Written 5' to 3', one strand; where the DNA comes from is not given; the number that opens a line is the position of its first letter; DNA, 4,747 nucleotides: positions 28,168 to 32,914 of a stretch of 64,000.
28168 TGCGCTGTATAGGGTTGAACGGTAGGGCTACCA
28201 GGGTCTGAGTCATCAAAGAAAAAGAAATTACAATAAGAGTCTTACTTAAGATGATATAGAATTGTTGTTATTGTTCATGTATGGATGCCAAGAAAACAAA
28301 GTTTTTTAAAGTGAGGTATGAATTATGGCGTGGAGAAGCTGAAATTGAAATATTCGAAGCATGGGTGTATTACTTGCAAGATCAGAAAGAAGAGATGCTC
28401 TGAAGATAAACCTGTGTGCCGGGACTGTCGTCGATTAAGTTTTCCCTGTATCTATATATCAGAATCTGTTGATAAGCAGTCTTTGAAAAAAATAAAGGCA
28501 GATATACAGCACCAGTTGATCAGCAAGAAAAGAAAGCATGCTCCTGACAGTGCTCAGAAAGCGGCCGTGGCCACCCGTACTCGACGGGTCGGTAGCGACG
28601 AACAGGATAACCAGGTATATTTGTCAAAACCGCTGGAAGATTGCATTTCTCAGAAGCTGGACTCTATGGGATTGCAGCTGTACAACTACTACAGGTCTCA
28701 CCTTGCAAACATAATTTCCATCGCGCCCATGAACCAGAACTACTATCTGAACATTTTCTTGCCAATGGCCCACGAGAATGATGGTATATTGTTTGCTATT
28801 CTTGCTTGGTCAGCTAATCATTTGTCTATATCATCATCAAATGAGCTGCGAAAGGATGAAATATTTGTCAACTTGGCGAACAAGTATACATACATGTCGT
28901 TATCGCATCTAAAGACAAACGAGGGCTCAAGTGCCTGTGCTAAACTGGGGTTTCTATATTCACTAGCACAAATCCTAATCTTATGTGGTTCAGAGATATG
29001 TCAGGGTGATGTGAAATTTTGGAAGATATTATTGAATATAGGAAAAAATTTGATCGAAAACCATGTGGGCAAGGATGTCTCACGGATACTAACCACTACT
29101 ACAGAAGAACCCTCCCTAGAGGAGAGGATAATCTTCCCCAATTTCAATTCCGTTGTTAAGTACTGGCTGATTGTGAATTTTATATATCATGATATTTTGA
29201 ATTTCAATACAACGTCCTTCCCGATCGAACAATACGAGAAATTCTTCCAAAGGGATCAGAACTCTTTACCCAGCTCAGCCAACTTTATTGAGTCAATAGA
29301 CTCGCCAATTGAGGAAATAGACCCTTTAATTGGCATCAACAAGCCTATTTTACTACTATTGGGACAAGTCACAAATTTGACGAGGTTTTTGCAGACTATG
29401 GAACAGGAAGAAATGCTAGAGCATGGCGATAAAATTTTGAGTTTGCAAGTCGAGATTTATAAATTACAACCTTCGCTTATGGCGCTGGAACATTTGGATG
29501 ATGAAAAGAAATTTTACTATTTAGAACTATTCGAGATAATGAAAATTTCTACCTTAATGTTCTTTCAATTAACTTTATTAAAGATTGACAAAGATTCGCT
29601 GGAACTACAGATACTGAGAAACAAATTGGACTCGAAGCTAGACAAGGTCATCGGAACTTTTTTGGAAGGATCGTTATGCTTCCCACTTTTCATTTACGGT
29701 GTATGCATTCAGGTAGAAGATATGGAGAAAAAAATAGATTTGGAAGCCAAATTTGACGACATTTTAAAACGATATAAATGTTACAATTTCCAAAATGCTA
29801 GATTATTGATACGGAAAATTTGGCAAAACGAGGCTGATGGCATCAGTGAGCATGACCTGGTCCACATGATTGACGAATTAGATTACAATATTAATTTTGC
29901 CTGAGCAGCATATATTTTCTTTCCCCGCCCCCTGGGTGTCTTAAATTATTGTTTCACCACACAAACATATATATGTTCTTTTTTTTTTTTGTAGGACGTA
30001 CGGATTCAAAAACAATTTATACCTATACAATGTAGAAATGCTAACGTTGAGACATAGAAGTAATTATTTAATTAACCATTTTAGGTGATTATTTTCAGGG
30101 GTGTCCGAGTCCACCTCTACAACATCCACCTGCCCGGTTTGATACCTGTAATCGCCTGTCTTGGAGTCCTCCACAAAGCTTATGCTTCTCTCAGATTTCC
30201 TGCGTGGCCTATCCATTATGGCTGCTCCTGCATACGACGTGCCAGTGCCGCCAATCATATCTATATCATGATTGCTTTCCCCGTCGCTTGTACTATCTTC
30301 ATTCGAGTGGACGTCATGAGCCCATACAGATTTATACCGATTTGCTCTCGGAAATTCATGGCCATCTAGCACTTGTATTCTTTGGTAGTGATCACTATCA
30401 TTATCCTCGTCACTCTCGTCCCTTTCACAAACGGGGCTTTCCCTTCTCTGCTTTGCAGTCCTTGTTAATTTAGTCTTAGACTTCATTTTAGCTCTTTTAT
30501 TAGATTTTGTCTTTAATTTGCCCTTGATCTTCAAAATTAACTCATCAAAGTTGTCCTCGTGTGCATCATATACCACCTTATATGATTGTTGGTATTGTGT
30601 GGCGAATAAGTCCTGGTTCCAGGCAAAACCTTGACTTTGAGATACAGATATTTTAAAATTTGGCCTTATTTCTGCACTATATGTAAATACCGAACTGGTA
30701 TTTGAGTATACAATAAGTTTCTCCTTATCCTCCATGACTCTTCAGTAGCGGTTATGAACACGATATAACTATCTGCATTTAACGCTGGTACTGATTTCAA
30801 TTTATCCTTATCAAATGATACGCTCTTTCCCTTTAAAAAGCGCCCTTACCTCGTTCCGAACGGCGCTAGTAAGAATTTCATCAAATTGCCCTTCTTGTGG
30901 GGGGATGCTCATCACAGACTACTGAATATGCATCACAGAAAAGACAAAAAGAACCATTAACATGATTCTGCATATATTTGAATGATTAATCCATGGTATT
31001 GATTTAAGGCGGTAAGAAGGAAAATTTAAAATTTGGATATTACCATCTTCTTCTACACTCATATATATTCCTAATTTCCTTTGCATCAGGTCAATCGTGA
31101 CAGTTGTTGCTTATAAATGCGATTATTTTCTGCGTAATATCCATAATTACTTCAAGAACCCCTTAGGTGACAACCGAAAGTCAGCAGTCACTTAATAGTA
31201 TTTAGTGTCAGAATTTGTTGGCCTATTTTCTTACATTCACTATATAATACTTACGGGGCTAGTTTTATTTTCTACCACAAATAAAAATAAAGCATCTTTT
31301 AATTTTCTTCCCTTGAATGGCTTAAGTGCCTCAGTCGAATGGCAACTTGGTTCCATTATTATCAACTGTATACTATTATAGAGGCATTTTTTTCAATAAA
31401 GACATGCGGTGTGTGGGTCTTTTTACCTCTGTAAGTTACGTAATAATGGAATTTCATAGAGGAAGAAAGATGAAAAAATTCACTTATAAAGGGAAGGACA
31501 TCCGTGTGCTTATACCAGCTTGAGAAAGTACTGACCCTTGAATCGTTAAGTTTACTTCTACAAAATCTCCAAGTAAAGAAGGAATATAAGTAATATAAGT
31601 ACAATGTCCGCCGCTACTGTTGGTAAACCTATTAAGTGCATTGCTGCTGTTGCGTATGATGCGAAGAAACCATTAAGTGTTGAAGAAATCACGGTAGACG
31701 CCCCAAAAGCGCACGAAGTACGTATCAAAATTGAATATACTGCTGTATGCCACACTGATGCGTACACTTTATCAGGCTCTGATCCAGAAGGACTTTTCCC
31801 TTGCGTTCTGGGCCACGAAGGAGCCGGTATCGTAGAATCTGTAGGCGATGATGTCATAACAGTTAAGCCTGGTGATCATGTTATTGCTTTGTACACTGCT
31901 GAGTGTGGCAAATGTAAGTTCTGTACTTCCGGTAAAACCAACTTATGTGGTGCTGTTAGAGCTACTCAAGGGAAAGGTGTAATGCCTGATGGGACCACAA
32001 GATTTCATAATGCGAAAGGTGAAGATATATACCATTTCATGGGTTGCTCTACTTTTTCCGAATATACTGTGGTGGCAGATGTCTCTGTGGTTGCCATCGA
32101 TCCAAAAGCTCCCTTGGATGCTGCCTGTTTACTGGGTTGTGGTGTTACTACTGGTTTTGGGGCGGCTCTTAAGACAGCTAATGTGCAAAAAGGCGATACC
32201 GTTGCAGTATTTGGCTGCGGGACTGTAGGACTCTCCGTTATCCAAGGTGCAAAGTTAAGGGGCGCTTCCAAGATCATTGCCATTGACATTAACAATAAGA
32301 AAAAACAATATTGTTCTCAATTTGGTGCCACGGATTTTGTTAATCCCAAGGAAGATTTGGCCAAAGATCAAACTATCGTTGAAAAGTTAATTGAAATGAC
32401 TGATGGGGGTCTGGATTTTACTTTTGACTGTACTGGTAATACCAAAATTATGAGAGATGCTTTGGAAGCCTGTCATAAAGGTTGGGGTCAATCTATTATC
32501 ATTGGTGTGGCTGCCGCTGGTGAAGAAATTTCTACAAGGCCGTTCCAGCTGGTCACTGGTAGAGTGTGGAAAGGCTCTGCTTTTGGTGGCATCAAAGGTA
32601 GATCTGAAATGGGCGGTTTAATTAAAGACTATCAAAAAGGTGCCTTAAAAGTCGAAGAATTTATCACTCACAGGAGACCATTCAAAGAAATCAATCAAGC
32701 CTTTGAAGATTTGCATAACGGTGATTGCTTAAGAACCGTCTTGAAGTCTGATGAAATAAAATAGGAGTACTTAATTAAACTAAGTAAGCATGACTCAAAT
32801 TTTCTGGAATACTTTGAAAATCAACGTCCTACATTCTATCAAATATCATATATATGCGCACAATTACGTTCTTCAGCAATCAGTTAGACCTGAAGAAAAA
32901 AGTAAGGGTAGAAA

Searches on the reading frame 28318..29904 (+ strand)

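Call 19: search_protein_families(library=pfam, proteins=[window:28318-29904:+], max_evalue=0.0001)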
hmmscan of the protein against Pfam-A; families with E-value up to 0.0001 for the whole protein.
window:28318-29904:+ (528 aa): 2 families
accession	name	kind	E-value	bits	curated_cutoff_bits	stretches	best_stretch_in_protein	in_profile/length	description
PF11951.13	Fungal_trans_2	-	8.3e-72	242.6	21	1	121-528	2-384/384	Fungal specific transcription factor domain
PF00172.23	Zn_clus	-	1.4e-08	35.1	21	1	15-53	1-38/39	Fungal Zn(2)-Cys(6) binuclear cluster domain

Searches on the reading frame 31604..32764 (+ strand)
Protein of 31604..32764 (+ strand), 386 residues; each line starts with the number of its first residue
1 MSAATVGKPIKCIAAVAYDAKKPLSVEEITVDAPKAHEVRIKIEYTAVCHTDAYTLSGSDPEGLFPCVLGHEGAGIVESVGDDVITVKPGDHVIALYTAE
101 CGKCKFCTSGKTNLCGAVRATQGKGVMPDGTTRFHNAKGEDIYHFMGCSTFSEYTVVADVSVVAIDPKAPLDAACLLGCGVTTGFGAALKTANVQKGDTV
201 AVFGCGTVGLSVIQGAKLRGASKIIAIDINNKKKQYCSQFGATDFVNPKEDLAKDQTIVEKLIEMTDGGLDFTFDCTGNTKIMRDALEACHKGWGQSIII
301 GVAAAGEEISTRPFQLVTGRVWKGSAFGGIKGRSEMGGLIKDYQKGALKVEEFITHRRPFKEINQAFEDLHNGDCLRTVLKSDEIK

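Call 19: search_protein_families(library=pfam, proteins=[window:31604-32764:+], max_evalue=0.0001)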
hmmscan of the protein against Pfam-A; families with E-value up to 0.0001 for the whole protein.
window:31604-32764:+ (386 aa): 2 families
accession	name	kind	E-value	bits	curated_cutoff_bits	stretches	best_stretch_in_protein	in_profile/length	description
PF00107.32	ADH_zinc_N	-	4.7e-25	88.5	31.8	1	208-336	2-120/129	Zinc-binding dehydrogenase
PF08240.17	ADH_N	-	6.1e-21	75.1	23.5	1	36-165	2-102/104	Alcohol dehydrogenase GroES-like domain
